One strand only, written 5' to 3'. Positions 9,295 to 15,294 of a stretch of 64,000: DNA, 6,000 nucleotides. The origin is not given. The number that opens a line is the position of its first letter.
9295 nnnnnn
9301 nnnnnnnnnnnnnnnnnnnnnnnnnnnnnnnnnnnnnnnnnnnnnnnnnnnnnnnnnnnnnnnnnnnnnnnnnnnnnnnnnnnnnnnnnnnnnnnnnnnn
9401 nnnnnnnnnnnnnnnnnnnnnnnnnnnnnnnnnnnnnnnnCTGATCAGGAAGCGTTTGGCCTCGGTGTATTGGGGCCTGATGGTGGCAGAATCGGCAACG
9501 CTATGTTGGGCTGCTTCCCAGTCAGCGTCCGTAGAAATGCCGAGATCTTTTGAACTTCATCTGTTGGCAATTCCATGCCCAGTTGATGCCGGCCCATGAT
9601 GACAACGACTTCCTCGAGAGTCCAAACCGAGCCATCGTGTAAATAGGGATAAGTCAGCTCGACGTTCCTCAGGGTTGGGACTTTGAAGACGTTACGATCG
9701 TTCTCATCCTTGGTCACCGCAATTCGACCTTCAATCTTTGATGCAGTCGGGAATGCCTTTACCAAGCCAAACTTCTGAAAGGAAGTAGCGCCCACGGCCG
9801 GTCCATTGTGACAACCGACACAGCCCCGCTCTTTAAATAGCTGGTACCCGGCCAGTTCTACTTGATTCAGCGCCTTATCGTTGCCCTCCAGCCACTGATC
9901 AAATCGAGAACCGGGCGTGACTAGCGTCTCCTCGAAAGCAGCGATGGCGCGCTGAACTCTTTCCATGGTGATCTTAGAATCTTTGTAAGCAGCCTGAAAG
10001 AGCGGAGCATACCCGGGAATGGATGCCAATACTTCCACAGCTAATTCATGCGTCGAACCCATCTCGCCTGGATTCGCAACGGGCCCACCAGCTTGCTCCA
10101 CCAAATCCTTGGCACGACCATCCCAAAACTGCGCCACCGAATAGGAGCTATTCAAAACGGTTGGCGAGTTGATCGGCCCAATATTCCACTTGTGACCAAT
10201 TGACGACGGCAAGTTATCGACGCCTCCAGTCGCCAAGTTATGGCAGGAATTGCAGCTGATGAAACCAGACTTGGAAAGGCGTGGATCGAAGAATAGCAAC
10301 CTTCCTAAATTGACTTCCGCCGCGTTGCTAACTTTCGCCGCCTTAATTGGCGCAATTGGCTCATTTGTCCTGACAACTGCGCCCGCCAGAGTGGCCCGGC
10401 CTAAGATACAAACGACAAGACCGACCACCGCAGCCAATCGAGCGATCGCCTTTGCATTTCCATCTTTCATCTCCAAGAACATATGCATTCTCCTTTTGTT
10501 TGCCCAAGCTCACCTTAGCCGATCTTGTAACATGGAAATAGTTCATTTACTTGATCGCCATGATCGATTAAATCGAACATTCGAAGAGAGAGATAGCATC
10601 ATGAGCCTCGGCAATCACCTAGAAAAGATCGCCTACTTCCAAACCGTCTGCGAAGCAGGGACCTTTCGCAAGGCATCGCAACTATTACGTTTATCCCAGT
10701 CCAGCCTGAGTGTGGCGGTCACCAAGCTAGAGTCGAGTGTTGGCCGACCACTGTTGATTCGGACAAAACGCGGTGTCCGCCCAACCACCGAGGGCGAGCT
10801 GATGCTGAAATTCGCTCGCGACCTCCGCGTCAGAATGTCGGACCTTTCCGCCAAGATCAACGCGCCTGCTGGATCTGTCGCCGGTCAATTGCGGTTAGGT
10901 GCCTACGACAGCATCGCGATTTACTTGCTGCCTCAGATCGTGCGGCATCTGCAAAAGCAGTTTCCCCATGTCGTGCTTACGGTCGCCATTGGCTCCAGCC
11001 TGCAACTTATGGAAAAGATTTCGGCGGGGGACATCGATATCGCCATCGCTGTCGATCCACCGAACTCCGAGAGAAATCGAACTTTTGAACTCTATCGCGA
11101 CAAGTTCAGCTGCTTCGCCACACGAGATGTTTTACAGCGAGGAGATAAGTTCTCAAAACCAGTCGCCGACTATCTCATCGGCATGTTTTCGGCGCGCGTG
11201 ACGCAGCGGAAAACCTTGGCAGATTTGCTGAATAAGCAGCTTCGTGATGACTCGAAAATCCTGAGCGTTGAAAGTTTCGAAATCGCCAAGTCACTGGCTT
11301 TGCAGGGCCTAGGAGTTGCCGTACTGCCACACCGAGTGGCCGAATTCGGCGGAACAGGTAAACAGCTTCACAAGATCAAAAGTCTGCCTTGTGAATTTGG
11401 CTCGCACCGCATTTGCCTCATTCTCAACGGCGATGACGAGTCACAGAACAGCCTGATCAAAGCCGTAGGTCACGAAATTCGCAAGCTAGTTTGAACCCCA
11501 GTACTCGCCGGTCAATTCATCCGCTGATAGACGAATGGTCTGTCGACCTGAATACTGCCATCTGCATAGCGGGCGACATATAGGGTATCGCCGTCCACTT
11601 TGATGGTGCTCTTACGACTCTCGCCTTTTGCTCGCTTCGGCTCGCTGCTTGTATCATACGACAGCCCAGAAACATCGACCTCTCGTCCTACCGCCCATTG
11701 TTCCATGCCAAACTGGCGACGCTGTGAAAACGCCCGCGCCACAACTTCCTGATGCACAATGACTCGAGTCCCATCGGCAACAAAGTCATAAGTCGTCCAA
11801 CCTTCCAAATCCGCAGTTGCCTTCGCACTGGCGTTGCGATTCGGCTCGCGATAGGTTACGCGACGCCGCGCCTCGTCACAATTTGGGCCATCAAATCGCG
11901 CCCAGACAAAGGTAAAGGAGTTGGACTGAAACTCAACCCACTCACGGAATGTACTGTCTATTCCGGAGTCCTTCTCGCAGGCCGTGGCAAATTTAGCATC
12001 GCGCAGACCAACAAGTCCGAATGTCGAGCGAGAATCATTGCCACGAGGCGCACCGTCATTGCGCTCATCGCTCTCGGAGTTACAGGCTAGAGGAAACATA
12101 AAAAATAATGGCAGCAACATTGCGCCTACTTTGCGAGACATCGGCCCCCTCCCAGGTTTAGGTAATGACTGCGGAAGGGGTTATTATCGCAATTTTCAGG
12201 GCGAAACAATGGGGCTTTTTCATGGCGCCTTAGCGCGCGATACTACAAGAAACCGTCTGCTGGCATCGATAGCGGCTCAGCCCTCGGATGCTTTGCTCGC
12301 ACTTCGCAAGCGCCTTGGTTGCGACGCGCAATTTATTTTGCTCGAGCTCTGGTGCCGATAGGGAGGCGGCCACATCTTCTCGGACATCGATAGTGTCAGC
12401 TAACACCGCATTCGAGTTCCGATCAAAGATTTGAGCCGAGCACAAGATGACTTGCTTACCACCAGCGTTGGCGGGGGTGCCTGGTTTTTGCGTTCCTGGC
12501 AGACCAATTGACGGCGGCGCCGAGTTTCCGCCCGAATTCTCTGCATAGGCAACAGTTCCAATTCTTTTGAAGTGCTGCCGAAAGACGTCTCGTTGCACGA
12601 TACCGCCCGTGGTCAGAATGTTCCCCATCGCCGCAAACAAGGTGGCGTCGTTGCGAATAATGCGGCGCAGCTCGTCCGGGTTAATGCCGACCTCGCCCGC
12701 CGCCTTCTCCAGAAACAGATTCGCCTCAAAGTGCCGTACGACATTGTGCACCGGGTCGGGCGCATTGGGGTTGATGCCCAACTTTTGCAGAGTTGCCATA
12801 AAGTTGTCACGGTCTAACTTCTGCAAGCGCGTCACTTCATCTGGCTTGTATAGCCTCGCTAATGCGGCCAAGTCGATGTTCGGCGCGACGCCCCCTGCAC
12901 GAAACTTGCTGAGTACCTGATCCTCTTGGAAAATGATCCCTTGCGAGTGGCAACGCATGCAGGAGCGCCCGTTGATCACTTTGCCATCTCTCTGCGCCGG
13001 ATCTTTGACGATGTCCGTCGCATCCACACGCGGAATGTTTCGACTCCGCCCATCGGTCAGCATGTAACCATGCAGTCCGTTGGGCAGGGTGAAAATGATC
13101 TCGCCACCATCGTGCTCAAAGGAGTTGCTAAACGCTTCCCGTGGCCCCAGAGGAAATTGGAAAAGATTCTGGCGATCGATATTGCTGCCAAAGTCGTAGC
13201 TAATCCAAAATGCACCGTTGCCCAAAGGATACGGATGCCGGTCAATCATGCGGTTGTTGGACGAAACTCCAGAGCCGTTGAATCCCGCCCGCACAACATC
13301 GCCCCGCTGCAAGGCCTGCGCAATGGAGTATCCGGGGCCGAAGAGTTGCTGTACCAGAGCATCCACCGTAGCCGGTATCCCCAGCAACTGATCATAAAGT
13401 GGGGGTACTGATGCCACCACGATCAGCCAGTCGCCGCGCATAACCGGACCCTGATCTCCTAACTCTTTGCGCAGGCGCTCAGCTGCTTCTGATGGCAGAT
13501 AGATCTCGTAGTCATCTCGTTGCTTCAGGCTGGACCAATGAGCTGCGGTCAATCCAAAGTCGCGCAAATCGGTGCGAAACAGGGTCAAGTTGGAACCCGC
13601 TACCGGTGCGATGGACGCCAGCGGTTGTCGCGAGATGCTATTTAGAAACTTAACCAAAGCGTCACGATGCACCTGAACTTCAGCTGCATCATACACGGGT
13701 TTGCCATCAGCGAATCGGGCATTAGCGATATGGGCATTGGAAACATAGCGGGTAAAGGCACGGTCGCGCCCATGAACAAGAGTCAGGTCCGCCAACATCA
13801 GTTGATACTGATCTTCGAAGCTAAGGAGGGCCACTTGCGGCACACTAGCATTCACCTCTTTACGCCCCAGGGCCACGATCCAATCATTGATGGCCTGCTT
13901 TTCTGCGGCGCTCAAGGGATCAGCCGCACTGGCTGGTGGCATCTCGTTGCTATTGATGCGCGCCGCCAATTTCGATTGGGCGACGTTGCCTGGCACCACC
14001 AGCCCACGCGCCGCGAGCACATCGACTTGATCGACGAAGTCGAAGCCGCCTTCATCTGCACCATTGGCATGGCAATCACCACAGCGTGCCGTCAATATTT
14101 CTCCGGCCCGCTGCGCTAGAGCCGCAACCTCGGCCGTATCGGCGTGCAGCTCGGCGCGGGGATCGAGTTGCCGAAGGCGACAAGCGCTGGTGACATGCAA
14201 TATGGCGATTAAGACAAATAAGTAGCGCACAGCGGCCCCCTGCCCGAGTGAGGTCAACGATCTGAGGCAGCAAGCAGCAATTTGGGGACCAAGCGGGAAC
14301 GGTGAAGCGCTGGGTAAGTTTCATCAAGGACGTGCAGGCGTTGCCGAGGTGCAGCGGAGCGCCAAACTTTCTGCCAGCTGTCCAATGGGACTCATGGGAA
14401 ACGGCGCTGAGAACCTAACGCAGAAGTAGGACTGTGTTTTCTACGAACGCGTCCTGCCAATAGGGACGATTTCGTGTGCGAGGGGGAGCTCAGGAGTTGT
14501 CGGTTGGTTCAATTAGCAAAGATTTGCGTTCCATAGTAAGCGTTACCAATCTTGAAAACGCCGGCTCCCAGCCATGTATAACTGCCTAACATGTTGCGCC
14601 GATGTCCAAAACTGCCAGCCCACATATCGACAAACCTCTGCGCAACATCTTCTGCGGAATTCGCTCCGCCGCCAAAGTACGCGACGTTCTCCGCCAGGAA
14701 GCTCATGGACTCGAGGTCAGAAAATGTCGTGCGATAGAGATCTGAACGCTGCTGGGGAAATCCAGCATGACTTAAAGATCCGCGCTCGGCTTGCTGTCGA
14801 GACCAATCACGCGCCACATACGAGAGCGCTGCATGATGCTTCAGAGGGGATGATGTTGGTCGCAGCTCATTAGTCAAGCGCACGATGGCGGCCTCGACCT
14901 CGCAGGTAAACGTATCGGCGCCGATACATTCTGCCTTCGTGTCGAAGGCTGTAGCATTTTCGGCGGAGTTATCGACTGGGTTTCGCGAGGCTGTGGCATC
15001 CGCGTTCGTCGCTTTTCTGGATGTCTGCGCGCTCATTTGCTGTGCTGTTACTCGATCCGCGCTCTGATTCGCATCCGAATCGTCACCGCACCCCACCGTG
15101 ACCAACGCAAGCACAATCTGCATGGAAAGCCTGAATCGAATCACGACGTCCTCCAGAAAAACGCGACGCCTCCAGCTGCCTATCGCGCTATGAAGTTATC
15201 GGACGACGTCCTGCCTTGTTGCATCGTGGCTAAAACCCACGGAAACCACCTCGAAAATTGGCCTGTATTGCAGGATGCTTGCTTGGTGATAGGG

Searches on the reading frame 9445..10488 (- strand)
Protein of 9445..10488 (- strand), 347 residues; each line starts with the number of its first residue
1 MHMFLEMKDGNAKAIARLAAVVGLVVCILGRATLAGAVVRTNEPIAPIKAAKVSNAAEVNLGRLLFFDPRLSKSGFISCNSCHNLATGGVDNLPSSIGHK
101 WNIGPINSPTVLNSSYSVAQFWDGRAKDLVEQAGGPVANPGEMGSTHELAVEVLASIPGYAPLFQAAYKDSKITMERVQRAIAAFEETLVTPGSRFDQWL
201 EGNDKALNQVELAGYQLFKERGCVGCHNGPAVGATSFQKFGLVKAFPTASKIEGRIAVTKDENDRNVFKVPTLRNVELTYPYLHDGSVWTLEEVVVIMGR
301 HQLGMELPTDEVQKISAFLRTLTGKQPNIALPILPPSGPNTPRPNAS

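Call 18: search_protein_families(library=pfam, proteins=[window:9445-10488:-], max_evalue=0.0001)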
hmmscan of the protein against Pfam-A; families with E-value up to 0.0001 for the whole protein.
window:9445-10488:- (347 aa): 2 families
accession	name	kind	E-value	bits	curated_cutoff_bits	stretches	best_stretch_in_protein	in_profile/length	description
PF03150.19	CCP_MauG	-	5.7e-57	193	25.6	1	57-204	2-148/149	Di-haem cytochrome c peroxidase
PF00034.26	Cytochrom_C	-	5.2e-06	28.1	21.3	0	213-322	3-89/90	Cytochrome c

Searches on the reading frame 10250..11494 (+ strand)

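Call 18: search_protein_families(library=pfam, proteins=[window:10250-11494:+], max_evalue=0.0001)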
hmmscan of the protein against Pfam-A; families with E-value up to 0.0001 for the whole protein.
window:10250-11494:+ (414 aa): 2 families
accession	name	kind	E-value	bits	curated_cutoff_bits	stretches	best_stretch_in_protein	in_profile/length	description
PF03466.25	LysR_substrate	-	1.9e-25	89.9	28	1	208-365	2-161/209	LysR substrate binding domain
PF00126.33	HTH_1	-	4.2e-17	62.3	26.6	1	124-183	1-60/60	Bacterial regulatory helix-turn-helix protein, lysR family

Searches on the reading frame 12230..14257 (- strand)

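Call 18: search_protein_families(library=pfam, proteins=[window:12230-14257:-], max_evalue=0.0001)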
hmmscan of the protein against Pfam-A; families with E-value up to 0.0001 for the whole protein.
window:12230-14257:- (675 aa): 2 families
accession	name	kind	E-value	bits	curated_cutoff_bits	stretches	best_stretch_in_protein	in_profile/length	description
PF07635.16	PSCyt1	-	1.5e-07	32.4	22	1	59-109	1-58/59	Planctomycete cytochrome C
PF14376.11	Haem_bd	-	6.7e-05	23.3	27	0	30-67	13-50/133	Haem-binding domain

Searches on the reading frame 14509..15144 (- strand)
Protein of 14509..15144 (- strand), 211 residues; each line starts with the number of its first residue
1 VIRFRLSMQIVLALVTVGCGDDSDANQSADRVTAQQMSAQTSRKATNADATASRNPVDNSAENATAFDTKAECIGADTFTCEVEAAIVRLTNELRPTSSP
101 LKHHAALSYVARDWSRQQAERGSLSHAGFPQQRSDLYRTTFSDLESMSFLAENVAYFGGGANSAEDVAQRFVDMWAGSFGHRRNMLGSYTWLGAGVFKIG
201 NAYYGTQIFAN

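Call 48: search_protein_families(library=pfam, proteins=[window:14509-15144:-], max_evalue=0.01)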
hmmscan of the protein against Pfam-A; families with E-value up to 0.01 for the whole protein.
window:14509-15144:- (211 aa): 1 family
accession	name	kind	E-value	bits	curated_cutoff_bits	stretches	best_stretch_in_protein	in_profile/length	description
PF00188.32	CAP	-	4.3e-09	37.7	21.1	1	89-208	2-116/117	Cysteine-rich secretory protein family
